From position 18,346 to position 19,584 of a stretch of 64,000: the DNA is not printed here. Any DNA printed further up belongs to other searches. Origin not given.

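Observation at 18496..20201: CARF protein translationally coupled to a 6-TM membrane protein inside a Cmr operon: candidate cOA-gated membrane effector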

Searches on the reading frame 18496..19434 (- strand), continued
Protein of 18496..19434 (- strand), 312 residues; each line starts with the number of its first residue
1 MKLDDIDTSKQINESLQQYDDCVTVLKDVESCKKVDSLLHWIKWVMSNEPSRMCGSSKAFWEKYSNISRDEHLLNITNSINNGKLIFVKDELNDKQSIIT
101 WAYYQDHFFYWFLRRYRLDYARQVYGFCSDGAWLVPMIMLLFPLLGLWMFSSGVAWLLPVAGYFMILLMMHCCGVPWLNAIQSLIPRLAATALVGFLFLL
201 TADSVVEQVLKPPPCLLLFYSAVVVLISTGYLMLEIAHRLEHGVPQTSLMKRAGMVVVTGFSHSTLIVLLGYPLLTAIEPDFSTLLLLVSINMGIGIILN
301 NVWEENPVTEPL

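Call 65: search_protein_families(library=pfam, proteins=[L020:6580-7365:+, L020:7365-8624:+, L020:5108-6577:+, L022:1137-2540:+, L022:2544-3407:-, L022:630-1028:-, L001:12650-13591:+], max_evalue=0.01)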
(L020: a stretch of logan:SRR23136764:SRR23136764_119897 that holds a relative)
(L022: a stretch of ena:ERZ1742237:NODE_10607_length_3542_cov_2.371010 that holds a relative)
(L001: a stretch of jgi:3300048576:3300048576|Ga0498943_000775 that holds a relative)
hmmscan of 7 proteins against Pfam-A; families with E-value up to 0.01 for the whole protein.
L020:6580-7365:+ (261 aa): 2 families
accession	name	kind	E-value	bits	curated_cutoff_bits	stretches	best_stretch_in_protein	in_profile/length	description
PF18496.6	ColG_sub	-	0.0017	18.9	27.8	1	20-69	49-94/117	Collagenase G catalytic helper subdomain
PF19810.5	HFX_2341_N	-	0.0076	17.1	30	0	80-203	2-116/120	HFX_2341-like, N-terminal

L020:7365-8624:+ (419 aa): 0 families

L020:5108-6577:+ (489 aa): 1 family
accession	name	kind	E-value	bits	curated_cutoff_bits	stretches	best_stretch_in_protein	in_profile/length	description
PF03787.20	RAMPs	-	1.4e-05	26.1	22.1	1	15-208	2-77/189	RAMP superfamily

L022:1137-2540:+ (467 aa): 0 families

L022:2544-3407:- (287 aa): 1 family
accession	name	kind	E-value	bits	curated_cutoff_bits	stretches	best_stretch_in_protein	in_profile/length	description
PF09651.16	Cas_APE2256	-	0.00019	21.8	24.8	1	102-197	21-114/136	CRISPR-associated protein (Cas_APE2256)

L022:630-1028:- (132 aa): 0 families

L001:12650-13591:+ (313 aa): 1 family
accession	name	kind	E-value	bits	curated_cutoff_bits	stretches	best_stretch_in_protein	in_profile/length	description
PF03787.20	RAMPs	-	8.1e-18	66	22.1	1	6-141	1-188/189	RAMP superfamily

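Call 70: predict_structure(alignment_id=A6)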
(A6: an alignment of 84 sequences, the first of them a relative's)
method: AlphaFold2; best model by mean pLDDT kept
length: 312 residues; sequences in the alignment: 84
mean_pLDDT: 89.2   pTM: 0.88
mean pLDDT of the five models: 89.2, 89.1, 89.0, 88.8, 88.9
residues with pLDDT >= 90: 219; 70-90: 55; 50-70: 33; < 50: 5
segments of 3 or more residues with pLDDT < 50: 1-4
pLDDT, mean of each block of 10 residues (from residue 1): 51 58 63 82 88 80 88 93 89 89 96 96 96 96 97 95 98 97 95 97 94 97 98 94 90 97 98 90 97 97 75 48
secondary structure, 60 per line:
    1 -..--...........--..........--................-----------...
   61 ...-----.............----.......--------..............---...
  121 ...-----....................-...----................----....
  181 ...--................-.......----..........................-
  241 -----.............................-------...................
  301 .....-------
elements in order: H8-16 H19-28 H31-46 H58-63 H69-81 H86-92 H101-114 H118-123 H129-148 H157-172 H177-183 H186-201 H203-209 H214-239 H246-274 H282-305

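Call 75: fold_search(model_id=the predicted structure, library=pdb)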
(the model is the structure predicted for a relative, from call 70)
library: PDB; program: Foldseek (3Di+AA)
matches with E <= 10: 104; with E <= 0.001: 0
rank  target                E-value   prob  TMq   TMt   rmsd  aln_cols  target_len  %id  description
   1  9okf                  7.9e-01  0.10  0.15  0.11  25.2       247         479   13  Cryo-EM structure of human SV2A in the apo state (released 2025-12-10)
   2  5oxp                  9.8e-01  0.10  0.14  0.11  20.4       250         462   10  PepTSt in occluded conformation with phosphate ion bound (released 2018-02-21)
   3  9qo4_D                1.0e+00  0.11  0.15  0.13  16.9       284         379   10  Dissociation-state-3 of 9-subunit CSN and SCF (SKP1-SKP2-CKS1) complex (released 2026-02-04)
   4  9kuy                  1.2e+00  0.08  0.16  0.13  21.4       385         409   12  Cryo-EM structure of human G6PT in apo state (released 2025-11-12)
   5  4uvm                  1.4e+00  0.09  0.17  0.12  22.4       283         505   13  In meso crystal structure of the POT family transporter PepTSo (released 2015-02-04)
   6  9efq_D                1.5e+00  0.08  0.15  0.13  17.2       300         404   10  Cryo-EM structure of COP9 signalosome precatalytic state with neddylated cullin-2 (released 2025-12-03)
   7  6h2f_C                1.5e+00  0.04  0.10  0.10  37.4       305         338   11  Structure of the pre-pore AhlB of the tripartite alpha-pore forming toxin, AHL, from Aeromonas hydrophila. (released 2019-07-10)
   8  6grj_E                1.6e+00  0.05  0.12  0.12  37.2       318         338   13  Structure of the AhlB pore of the tripartite alpha-pore forming toxin, AHL, from Aeromonas hydrophila. (released 2019-07-03)
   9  6h2f_A                1.6e+00  0.04  0.10  0.09  35.8       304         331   12  Structure of the pre-pore AhlB of the tripartite alpha-pore forming toxin, AHL, from Aeromonas hydrophila. (released 2019-07-10)
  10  7y4i_B                1.8e+00  0.07  0.16  0.09  19.7       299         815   12  Crystal structure of SPINDLY in complex with GDP (released 2022-12-07)
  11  7a0g_EEE              1.8e+00  0.02  0.10  0.09  35.8       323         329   13  Structure of the SmhB pore of the tripartite alpha-pore forming toxin, Smh, from Serratia marcescens. (released 2021-03-31)
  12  8hmf_A                1.9e+00  0.06  0.14  0.10  18.9       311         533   11  head module state 2 of Tetrahymena IFT-A (released 2023-06-14)
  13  9okh                  1.9e+00  0.06  0.16  0.12  24.1       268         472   13  Cryo-EM structure of human SV2A in complex with UCBJ (released 2025-12-10)
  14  7a0g_AAA              2.4e+00  0.02  0.09  0.09  36.5       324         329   11  Structure of the SmhB pore of the tripartite alpha-pore forming toxin, Smh, from Serratia marcescens. (released 2021-03-31)
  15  8fbj                  2.5e+00  0.08  0.17  0.17  20.9       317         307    9  Improving the secretion of designed protein assemblies through negative design of cryptic transmembrane domains (released 2023-03-22)
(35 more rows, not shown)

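Call 82: search_protein_families(library=padloc, alignment_id=A7, max_evalue=0.00001)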
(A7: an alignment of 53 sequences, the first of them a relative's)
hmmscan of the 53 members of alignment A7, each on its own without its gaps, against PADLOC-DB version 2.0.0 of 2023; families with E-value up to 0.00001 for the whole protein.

A. member 1, L001:13690-14916:- (408 aa): 0 families

B. families by the number of members that match (of 53 scanned): 142 families (the first 25 are shown)
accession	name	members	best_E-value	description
PDLC02063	Cas1_IIIb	7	1.8e-61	-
PDLC01248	Cas1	4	8.9e-86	"CAS-I,CAS-II,CAS-III,CAS-IV,CAS-V,CAS-VI; acquisition_1"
PDLC01608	Cas1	4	1.6e-84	"CAS-I,CAS-II,CAS-III,CAS-IV,CAS-V,CAS-VI; acquisition_1"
PDLC00927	Cas1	4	3.1e-78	CRISPR-associated endonuclease Cas1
PDLC00928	Cas1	4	1e-77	Cas1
PDLC01743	Cas1c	4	8.1e-76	-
PDLC02025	Cas1d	4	2.6e-75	-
PDLC00923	Cas1c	4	2.1e-73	"CRISPR-associated endonuclease Cas1, subtype I-C/DVULG"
PDLC01334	Cas1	4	2.7e-73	"CAS-I,CAS-II,CAS-III,CAS-IV,CAS-V,CAS-VI; acquisition_1"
PDLC01740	Cas1_IIIa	4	7.2e-71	-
PDLC01449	Cas1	4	9.2e-66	"CAS-I,CAS-II,CAS-III,CAS-IV,CAS-V,CAS-VI; acquisition_1"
PDLC01249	Cas1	4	1e-64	"CAS-I,CAS-II,CAS-III,CAS-IV,CAS-V,CAS-VI; acquisition_1"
PDLC01747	Cas1g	4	8.7e-62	-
PDLC02066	Cas1b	4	7.8e-46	-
PDLC01742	Cas1b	4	1.5e-45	-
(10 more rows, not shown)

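Call 83: search_protein_families(library=pfam, proteins=[L011:1146-3152:-, L011:15338-15862:+, L013:3088-3912:+, L013:16818-18101:+, L015:3341-4027:-, L016:10095-11072:+, L016:11197-12201:+, L018:15703-16638:+, L018:16640-17638:+, L018:2063-3382:-], max_evalue=0.001)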
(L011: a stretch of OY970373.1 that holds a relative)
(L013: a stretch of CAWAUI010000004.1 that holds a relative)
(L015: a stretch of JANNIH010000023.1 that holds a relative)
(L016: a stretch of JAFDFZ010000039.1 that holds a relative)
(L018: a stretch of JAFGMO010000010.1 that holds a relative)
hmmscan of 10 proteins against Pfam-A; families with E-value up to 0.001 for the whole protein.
L011:1146-3152:- (668 aa): 0 families

L011:15338-15862:+ (174 aa): 0 families

L013:3088-3912:+ (274 aa): 0 families

L013:16818-18101:+ (427 aa): 1 family
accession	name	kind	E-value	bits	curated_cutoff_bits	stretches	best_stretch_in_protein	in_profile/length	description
PF12083.13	DUF3560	-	9.2e-35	119.9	27.2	1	110-225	4-120/124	Domain of unknown function (DUF3560)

L015:3341-4027:- (228 aa): 0 families

L016:10095-11072:+ (325 aa): 1 family
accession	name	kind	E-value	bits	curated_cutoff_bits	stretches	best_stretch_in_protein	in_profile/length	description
PF00078.32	RVT_1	-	1.3e-35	123.4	29.6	1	66-270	2-203/205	Reverse transcriptase (RNA-dependent DNA polymerase)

L016:11197-12201:+ (334 aa): 1 family
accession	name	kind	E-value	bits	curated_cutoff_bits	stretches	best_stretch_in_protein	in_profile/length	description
PF01867.21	Cas_Cas1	-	3.6e-87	292.6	22.3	1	4-287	1-282/283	CRISPR associated protein Cas1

L018:15703-16638:+ (311 aa): 1 family
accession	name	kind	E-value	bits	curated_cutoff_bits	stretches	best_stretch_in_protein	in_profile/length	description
PF00078.32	RVT_1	-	1.1e-37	130.1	29.6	1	72-275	3-205/205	Reverse transcriptase (RNA-dependent DNA polymerase)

L018:16640-17638:+ (332 aa): 1 family
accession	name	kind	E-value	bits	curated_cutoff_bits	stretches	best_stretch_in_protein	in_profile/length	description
PF01867.21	Cas_Cas1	-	7.4e-87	291.5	22.3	1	4-287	1-283/283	CRISPR associated protein Cas1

L018:2063-3382:- (439 aa): 1 family
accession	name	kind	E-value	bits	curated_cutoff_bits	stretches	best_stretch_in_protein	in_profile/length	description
PF07690.21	MFS_1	-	6.8e-31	107.9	33.4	2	31-260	8-246/347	Major Facilitator Superfamily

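Call 87: search_protein_families(library=padloc, proteins=[P0107, P0113, P0099, P0110, P0111, P0118, P0143, P0122, L020:6580-7365:+, L022:2544-3407:-], max_evalue=0.01)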
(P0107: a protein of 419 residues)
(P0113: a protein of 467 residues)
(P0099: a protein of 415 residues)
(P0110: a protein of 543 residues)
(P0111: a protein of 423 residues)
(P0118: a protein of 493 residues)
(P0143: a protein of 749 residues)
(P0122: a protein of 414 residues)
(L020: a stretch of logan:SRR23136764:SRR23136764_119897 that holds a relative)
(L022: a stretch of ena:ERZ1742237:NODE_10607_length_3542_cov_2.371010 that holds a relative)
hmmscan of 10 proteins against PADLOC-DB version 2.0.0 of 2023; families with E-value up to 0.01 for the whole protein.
P0107 (419 aa): 0 families

P0113 (467 aa): 1 family
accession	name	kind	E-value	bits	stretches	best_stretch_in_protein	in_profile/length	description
PDLC01155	Mem_01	-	1e-28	98.7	1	103-466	73-438/440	Membrane protein (6TM) with a globular domain at N-terminus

P0099 (415 aa): 0 families

P0110 (543 aa): 1 family
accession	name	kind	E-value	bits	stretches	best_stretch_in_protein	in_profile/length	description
PDLC01155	Mem_01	-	1.2e-07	29.3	1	145-543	61-431/440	Membrane protein (6TM) with a globular domain at N-terminus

P0111 (423 aa): 1 family
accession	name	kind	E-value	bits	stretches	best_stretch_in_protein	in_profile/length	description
PDLC01155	Mem_01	-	5.3e-05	20.6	1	189-421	219-429/440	Membrane protein (6TM) with a globular domain at N-terminus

P0118 (493 aa): 1 family
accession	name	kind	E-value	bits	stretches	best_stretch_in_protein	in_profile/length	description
PDLC01155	Mem_01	-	0.00068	16.9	0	466-493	404-431/440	Membrane protein (6TM) with a globular domain at N-terminus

P0143 (749 aa): 0 families

P0122 (414 aa): 1 family
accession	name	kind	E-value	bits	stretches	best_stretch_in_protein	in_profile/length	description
PDLC01155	Mem_01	-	0.00017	18.9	1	260-414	289-431/440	Membrane protein (6TM) with a globular domain at N-terminus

L020:6580-7365:+ (261 aa): 31 families (the best 25 are shown)
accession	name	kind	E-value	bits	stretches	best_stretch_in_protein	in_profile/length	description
PDLC01818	CARF1--CARF_HEPN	-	2.9e-28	97.7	1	59-225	62-212/419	-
PDLC01031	Csx1/Csm6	-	1.2e-20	72.4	1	82-225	6-130/357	CARF+HEPN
PDLC01799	CARF1--CARF_HEPN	-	2.3e-20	71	1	62-224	32-181/454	-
PDLC01360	Csx1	-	6.3e-17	59.7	1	91-225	2-118/365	CAS-III; associated_signaling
PDLC01809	CARF1--CARF_HEPN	-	4.1e-16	57.1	1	80-214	51-186/496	-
PDLC01639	Csx1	-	7e-15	52.9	1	91-224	2-118/361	CAS-III; associated_signaling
PDLC01801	CARF1--CARF_HEPN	-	2.6e-14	50.9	1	46-222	7-152/441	-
PDLC01802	CARF1--CARF_HEPN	-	1.9e-10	38.1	1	85-229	9-139/388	-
PDLC01819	CARF1--CARF_HEPN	-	3.8e-10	36.9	1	76-227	55-197/475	-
PDLC01946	CARF8--CARF_TM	-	7.6e-09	33.5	1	79-203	67-180/202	-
PDLC01794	CARF1--CARF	-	1.4e-08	32.7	1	84-213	8-127/168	-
PDLC01813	CARF1--CARF_HEPN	-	1.4e-08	32.3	1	81-203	5-115/421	-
PDLC01880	CARF4--CARF_PDDEXK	-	3.1e-06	24.7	1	90-203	13-114/364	-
PDLC01037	Csx1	-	3.2e-06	24.9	1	84-203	8-109/320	ARF+Nuclease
PDLC01796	CARF1--CARF_HEPN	-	5.9e-06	23.7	1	80-199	3-128/401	-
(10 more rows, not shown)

L022:2544-3407:- (287 aa): 13 families
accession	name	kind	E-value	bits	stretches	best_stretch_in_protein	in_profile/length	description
PDLC01938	CARF7--CARF_RelE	-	1.8e-19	68.6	1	76-284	82-295/301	-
PDLC01033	CARF_RelE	-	3.4e-09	34.5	1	101-195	61-150/294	CARF+RelE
PDLC01355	Csm6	-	1.6e-05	22.5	1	101-198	51-140/172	CAS-III; associated_signaling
PDLC01634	Csm6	-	2.7e-05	22.4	1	100-198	17-109/130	CAS-III; associated_signaling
PDLC01969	CARF_RelE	-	7.8e-05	20.2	1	101-197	13-105/296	-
PDLC01939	CARF7--CARF_RelE_like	-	8.3e-05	19.5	1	94-193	63-162/370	-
PDLC01931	CARF7--CARF_DUF2103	-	0.00011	19.6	1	96-189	52-141/340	-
PDLC01936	CARF7--CARF_RelE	-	0.0015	15.9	1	104-196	80-167/356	-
PDLC01926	CARF7--CARF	-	0.0018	15.8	1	95-140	75-113/241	-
PDLC01927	CARF7--CARF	-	0.0035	14.6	1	98-187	60-142/297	-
PDLC01937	CARF7--CARF_RelE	-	0.0035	14.3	1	100-189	52-139/344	-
PDLC01307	Csm6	-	0.0041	14.9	0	95-188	48-125/169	CAS-III; associated_signaling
PDLC01462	Csm6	-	0.0074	13.9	0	101-186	68-140/192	CAS-III; associated_signaling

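Call 91: find_encoding_contigs(protein=P0115, flank=8000, max_places=4)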
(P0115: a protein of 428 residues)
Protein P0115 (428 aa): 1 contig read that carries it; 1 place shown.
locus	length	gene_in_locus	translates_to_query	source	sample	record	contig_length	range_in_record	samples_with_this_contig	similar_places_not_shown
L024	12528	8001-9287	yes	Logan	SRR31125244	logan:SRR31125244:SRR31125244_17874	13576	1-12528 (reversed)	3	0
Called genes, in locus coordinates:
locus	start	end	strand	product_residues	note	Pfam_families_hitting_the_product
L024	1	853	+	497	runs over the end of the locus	PF22335:Cas10-Cmr2_palm2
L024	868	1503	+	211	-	PF03787:RAMPs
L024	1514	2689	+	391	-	PF03787:RAMPs (faint)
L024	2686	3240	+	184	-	-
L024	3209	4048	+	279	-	PF03787:RAMPs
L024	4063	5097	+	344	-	PF03787:RAMPs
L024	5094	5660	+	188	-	-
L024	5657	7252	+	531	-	-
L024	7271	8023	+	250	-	PF09651:Cas_APE2256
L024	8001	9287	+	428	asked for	-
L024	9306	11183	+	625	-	PF03787:RAMPs (faint)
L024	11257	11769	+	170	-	-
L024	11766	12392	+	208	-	PF01867:Cas_Cas1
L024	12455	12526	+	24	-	?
